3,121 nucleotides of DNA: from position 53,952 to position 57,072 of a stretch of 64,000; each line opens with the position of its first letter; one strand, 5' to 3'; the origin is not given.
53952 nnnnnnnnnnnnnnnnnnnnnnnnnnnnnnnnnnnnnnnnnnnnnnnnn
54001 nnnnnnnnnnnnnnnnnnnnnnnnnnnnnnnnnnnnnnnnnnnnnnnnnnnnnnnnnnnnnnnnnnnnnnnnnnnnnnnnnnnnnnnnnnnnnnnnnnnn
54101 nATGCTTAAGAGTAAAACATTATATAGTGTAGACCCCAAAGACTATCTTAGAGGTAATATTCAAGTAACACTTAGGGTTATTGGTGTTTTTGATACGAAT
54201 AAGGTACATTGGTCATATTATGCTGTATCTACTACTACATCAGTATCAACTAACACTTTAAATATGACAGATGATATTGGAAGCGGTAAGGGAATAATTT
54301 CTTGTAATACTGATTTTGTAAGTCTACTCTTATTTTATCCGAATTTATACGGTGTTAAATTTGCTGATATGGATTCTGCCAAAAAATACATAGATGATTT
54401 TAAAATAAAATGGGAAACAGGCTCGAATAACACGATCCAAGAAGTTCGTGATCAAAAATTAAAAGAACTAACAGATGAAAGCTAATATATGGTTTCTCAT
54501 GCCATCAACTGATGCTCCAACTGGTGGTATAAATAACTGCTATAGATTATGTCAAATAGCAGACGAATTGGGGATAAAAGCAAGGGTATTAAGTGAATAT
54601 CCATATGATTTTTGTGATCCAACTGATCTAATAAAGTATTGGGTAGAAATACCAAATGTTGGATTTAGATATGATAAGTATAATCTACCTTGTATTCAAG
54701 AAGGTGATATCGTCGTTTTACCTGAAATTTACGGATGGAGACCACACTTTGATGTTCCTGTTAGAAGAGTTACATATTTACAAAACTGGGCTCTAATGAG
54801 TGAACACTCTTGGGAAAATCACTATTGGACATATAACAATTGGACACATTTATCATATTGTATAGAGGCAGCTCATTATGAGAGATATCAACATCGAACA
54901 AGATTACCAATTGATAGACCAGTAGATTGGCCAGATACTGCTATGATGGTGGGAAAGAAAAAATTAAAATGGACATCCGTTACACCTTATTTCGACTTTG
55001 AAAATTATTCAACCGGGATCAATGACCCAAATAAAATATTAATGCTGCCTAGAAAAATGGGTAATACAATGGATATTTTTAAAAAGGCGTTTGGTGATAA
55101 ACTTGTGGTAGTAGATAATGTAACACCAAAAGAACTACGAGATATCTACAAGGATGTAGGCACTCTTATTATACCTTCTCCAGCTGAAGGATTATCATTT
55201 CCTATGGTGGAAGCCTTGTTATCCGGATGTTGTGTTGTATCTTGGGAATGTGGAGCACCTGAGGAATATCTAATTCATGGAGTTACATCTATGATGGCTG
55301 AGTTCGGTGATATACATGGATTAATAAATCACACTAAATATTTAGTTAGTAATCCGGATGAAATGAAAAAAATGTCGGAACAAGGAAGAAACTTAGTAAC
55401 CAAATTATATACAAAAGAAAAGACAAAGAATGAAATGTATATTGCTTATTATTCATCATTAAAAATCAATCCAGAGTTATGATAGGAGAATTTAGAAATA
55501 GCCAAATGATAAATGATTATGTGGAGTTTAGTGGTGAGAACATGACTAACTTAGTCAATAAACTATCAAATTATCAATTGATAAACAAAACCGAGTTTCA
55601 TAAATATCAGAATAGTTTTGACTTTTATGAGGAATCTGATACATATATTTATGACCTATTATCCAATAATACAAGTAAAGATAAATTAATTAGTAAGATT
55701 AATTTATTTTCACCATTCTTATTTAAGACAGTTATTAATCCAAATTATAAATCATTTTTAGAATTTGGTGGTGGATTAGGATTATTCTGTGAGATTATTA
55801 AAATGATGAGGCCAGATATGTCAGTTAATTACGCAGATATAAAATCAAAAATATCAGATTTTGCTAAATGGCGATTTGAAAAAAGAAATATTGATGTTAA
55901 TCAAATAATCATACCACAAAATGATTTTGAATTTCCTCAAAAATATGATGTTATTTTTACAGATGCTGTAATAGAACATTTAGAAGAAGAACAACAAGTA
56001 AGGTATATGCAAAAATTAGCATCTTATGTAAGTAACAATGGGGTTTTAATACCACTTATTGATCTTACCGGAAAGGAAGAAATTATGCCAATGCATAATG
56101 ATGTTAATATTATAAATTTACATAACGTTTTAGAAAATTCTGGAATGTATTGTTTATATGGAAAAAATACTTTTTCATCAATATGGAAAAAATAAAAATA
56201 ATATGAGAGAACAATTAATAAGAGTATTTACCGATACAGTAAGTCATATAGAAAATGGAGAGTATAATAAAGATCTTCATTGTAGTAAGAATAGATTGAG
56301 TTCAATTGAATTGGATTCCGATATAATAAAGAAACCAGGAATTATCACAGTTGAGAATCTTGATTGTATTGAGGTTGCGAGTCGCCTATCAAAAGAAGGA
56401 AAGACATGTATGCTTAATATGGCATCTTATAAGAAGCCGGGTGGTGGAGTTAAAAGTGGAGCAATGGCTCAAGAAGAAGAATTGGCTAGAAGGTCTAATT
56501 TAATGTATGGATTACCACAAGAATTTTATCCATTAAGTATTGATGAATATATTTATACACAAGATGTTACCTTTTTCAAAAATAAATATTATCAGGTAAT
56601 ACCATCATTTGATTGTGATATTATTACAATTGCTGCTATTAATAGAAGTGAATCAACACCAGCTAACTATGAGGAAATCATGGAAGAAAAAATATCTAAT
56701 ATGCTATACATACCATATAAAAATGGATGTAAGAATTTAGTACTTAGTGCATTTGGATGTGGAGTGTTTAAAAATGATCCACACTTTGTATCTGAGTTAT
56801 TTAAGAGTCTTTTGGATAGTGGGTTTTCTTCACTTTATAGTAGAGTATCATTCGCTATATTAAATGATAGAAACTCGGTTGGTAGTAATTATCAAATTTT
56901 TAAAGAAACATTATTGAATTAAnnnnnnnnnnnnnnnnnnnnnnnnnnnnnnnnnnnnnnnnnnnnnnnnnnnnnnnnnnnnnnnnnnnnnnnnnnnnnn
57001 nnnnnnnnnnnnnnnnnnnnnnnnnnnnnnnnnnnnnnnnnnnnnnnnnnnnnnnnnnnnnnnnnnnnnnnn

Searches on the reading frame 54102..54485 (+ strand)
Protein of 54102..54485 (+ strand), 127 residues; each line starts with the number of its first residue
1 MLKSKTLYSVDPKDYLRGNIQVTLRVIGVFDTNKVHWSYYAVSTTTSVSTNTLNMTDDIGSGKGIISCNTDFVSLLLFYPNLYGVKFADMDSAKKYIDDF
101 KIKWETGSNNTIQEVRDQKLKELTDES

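Call 79: search_protein_families(library=pfam, proteins=[window:54102-54485:+], max_evalue=1)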
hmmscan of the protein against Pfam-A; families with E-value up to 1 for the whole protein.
window:54102-54485:+ (127 aa): 1 family
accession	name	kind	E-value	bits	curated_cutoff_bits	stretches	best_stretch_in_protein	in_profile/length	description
PF11100.13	TrbE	-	0.28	11.9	25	1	22-47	11-32/66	Conjugal transfer protein TrbE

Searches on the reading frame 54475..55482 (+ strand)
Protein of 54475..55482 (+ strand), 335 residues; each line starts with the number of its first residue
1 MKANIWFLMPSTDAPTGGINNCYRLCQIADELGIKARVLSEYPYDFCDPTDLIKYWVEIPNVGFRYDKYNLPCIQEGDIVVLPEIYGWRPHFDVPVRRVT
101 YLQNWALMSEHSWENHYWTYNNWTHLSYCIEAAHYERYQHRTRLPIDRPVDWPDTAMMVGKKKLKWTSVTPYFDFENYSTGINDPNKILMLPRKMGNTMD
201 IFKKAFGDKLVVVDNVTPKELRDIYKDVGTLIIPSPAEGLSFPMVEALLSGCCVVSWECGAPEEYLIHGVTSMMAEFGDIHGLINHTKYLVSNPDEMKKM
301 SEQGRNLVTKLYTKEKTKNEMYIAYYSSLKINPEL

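Call 6: search_protein_families(library=pfam, proteins=[window:54475-55482:+], max_evalue=0.01)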
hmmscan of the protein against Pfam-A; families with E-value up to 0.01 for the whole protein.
window:54475-55482:+ (335 aa): 2 families
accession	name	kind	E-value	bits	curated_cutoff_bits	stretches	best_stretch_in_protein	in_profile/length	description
PF00534.26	Glycos_transf_1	-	1e-10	41.8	26.4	1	207-306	72-171/172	Glycosyl transferases group 1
PF13692.12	Glyco_trans_1_4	-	1.1e-09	39.1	27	1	207-293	58-142/142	Glycosyl transferases group 1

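Call 7: search_protein_families(library=ncbifam, proteins=[window:54475-55482:+], max_evalue=0.01)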
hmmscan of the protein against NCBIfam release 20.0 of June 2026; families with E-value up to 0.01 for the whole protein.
window:54475-55482:+ (335 aa): 12 families
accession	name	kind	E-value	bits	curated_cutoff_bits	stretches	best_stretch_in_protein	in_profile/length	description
TIGR03999.1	thiol_BshA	equivalog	5e-09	35.6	273.7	1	220-329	265-373/375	N-acetyl-alpha-D-glucosaminyl L-malate synthase BshA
TIGR03088.1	stp2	hypoth_equivalog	1e-08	34.6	409.05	1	220-326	265-370/374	TIGR03088 family PEP-CTERM/XrtA system glycosyltransferase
NF041876.1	EPS_EpsE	equivalog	1.4e-07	31.1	400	1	204-316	272-384/389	exopolysaccharide biosynthesis GT4 family glycosyltransferase EpsE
NF047881.1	glyco_SdgB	exception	2.4e-06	26.5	800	1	220-317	388-485/496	serine-aspartate repeat adhesin O-glycosyltransferase SdgB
TIGR02149.1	glgA_Coryne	subfamily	1.1e-05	24.8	302.4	1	212-321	268-383/391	glycogen synthase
TIGR03449.1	mycothiol_MshA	equivalog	6e-05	22.1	462.5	1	211-326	287-401/406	D-inositol-3-phosphate glycosyltransferase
NF007396.0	PRK09922.1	equivalog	0.00025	20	385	1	224-315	256-346/361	lipopolysaccharide 1,6-galactosyltransferase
NF038229.1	Glyco4_Geo_Pelo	equivalog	0.00061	18.9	400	1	213-322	223-330/338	GPMC system family 4 glycosyltransferase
TIGR04063.1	stp3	hypoth_equivalog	0.0011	17.9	442.05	1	204-328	266-394/397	TIGR04063 family PEP-CTERM/XrtA system glycosyltransferase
NF012028.0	PRK15484.1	subfamily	0.0019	17.4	618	1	203-317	252-367/380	lipopolysaccharide N-acetylglucosaminyltransferase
NF047880.1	glyco_SdgA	exception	0.0025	16.5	800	1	231-314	393-477/488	serine-aspartate repeat adhesin O-glycosyltransferase SdgA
NF047684.1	TeichurnBiosyTuaC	equivalog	0.0085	15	550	0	204-325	266-386/391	teichuronic acid biosynthesis protein TuaC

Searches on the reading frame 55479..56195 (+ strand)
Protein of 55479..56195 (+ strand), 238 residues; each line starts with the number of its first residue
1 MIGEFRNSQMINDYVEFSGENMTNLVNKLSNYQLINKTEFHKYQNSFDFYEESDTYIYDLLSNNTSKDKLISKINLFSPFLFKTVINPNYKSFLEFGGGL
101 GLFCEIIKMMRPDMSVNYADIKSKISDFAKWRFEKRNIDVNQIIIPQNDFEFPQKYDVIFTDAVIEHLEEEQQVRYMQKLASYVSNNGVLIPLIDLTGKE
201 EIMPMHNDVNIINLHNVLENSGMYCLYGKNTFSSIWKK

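Call 6: search_protein_families(library=pfam, proteins=[window:55479-56195:+], max_evalue=0.01)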
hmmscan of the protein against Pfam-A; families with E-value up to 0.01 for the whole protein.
window:55479-56195:+ (238 aa): 6 families
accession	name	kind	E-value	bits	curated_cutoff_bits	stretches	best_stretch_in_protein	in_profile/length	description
PF08242.18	Methyltransf_12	-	2.2e-08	35.2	30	1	94-190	1-98/98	Methyltransferase domain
PF13649.12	Methyltransf_25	-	4.6e-06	27.7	27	1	94-188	2-97/97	Methyltransferase domain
PF05891.18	Methyltransf_PK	-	8.8e-06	25.8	27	1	71-191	36-158/218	AdoMet dependent proline di-methyltransferase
PF13489.12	Methyltransf_23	-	1.1e-05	25.7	27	1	84-191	19-115/164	Methyltransferase domain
PF08241.18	Methyltransf_11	-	0.00049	21.1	21.2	1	94-191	1-94/95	Methyltransferase domain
PF01739.24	CheR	-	0.0021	17.9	27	1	149-207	130-183/195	CheR methyltransferase, SAM binding domain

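Call 7: search_protein_families(library=ncbifam, proteins=[window:55479-56195:+], max_evalue=0.01)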
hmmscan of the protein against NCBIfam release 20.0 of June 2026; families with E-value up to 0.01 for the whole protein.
window:55479-56195:+ (238 aa): 5 families
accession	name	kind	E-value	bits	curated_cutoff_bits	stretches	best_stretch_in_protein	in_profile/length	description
TIGR01983.1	UbiG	equivalog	2.7e-06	26.8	102.95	1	56-191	32-150/228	bifunctional 2-polyprenyl-6-hydroxyphenol methylase/3-demethylubiquinol 3-O-methyltransferase UbiG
TIGR03587.1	Pse_Me-ase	hypoth_equivalog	4.7e-06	26.9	112.05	1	61-186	18-135/204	pseudaminic acid biosynthesis-associated methylase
TIGR02072.1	BioC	equivalog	4.8e-05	23.3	184.95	1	87-191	32-131/244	malonyl-ACP O-methyltransferase BioC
NF053543.1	FlxJ_fam_MTase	equivalog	0.0036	16.3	560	1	82-191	170-282/352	FlxJ family methyltransferase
TIGR04371.1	methyltran_NanM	subfamily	0.0051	16.4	44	1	85-125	144-185/273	putative sugar O-methyltransferase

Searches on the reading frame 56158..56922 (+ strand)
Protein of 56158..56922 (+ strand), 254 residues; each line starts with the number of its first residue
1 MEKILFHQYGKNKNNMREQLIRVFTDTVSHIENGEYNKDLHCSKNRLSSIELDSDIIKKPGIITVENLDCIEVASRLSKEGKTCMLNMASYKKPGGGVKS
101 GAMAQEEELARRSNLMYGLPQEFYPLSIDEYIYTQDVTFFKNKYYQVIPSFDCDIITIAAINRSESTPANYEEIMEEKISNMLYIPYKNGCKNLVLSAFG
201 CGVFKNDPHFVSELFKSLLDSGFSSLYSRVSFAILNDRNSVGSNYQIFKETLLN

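Call 6: search_protein_families(library=pfam, proteins=[window:56158-56922:+], max_evalue=0.01)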
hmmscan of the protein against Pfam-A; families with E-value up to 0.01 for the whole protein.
window:56158-56922:+ (254 aa): 1 family
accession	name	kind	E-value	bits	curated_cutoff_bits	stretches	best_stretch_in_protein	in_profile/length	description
PF10021.15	PARG_cat_microb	-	3.6e-21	76.5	23.5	1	59-142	51-146/146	Microbial-type PARG, catalytic domain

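Call 7: search_protein_families(library=ncbifam, proteins=[window:56158-56922:+], max_evalue=0.01)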
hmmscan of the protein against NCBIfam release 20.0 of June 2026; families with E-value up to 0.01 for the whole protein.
window:56158-56922:+ (254 aa): 1 family
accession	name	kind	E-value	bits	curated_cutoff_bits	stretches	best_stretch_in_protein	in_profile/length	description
TIGR02452.1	TIGR02452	hypoth_equivalog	4.6e-36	124.7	50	1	63-250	58-266/266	TIGR02452 family protein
